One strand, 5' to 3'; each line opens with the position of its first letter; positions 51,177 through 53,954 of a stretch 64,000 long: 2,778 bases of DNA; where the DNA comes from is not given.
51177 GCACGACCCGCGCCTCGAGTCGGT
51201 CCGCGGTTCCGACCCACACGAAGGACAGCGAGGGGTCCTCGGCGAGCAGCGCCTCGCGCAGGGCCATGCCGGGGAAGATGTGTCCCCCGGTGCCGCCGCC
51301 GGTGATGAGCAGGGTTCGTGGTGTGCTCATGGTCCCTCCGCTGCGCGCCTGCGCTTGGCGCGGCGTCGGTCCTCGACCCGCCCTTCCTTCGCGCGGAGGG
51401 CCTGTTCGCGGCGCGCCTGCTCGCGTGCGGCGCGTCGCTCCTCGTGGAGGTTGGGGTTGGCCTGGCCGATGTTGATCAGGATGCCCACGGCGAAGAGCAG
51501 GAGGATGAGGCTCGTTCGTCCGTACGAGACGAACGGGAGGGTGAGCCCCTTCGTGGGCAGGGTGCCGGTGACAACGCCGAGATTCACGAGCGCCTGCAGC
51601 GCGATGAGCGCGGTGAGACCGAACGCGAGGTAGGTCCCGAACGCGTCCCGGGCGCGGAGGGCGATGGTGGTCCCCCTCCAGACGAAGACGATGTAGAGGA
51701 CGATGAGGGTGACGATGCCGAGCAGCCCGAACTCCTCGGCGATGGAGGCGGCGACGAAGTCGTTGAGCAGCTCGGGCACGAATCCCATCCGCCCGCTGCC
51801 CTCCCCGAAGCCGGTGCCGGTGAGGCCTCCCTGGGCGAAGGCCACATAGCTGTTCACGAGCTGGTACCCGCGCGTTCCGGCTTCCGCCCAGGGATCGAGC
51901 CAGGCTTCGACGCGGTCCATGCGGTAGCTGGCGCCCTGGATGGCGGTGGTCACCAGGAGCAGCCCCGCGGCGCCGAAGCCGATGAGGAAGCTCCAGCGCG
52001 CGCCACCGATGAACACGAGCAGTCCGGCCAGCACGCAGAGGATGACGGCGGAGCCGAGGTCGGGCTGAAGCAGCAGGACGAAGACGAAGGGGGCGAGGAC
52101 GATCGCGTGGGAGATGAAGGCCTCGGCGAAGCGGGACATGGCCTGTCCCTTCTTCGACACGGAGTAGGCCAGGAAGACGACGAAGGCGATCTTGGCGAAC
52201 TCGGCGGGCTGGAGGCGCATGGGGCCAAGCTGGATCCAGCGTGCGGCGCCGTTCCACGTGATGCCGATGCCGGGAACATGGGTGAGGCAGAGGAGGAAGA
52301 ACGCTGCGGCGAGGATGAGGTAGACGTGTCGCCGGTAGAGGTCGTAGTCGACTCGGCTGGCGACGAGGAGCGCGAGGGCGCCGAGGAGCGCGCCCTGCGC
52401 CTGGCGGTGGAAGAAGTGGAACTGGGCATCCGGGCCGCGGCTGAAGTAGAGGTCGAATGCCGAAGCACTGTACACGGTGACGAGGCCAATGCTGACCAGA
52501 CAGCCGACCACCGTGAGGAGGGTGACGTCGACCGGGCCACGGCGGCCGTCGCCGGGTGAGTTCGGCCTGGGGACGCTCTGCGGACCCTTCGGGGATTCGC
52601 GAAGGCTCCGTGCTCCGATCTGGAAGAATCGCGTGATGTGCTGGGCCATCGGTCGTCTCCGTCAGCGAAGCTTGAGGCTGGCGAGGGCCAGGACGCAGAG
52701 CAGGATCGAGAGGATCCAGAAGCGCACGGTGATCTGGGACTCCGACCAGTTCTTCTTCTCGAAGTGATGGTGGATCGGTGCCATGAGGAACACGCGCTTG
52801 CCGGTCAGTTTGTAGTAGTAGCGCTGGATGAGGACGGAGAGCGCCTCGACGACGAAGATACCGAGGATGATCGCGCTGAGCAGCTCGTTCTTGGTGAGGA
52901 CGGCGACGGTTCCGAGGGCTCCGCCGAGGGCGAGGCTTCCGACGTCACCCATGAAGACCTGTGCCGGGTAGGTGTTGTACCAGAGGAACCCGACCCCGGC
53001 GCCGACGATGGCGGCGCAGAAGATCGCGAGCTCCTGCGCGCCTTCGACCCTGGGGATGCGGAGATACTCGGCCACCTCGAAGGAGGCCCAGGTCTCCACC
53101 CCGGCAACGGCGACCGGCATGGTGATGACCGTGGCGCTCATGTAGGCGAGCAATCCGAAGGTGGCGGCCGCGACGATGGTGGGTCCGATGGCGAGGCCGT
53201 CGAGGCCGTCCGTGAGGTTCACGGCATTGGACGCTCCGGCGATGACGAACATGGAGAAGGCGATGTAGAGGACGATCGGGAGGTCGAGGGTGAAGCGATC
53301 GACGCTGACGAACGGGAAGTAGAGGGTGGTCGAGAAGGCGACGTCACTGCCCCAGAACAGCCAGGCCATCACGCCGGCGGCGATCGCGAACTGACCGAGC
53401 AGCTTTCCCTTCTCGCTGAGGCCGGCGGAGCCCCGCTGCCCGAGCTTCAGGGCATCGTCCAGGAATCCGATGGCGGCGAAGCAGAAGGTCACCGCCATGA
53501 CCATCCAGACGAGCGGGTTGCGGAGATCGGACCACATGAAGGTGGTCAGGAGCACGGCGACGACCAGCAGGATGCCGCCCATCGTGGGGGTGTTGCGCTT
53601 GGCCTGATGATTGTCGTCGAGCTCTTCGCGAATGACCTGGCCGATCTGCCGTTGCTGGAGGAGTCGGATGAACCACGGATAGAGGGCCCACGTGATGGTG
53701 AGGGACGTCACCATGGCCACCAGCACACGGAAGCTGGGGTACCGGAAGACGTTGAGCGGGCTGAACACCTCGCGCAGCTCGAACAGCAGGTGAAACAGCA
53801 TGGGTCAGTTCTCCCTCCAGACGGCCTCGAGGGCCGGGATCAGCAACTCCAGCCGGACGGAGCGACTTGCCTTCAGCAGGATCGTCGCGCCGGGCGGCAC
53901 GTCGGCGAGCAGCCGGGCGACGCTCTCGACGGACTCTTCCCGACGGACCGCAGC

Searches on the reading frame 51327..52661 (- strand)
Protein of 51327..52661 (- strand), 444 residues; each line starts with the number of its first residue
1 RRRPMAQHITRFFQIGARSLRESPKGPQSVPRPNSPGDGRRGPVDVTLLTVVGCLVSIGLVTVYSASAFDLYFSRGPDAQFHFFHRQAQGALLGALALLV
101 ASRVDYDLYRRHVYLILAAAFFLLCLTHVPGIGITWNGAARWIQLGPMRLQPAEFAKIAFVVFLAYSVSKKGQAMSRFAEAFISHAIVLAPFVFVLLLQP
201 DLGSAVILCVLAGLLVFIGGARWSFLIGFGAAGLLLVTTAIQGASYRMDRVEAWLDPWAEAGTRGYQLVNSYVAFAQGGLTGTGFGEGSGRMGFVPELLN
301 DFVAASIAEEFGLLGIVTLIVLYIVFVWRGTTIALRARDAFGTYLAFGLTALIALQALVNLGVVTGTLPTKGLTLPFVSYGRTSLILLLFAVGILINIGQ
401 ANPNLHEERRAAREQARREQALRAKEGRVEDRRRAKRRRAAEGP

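Call 76: search_protein_families(library=pfam, proteins=[window:51327-52661:-], max_evalue=0.00001)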
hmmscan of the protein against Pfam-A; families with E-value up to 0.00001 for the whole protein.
window:51327-52661:- (444 aa): 1 family
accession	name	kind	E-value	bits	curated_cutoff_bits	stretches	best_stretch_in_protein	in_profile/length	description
PF01098.24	FTSW_RODA_SPOVE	-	3.9e-95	319.3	26.4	1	49-400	5-352/356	Cell cycle protein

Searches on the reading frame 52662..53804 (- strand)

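Call 76: search_protein_families(library=pfam, proteins=[window:52662-53804:-], max_evalue=0.00001)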
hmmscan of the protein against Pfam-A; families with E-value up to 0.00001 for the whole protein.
window:52662-53804:- (380 aa): 1 family
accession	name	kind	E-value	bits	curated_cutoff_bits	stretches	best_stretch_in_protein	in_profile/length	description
PF00953.26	Glycos_transf_4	-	7.3e-34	117.5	27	1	100-303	2-158/160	Glycosyl transferase family 4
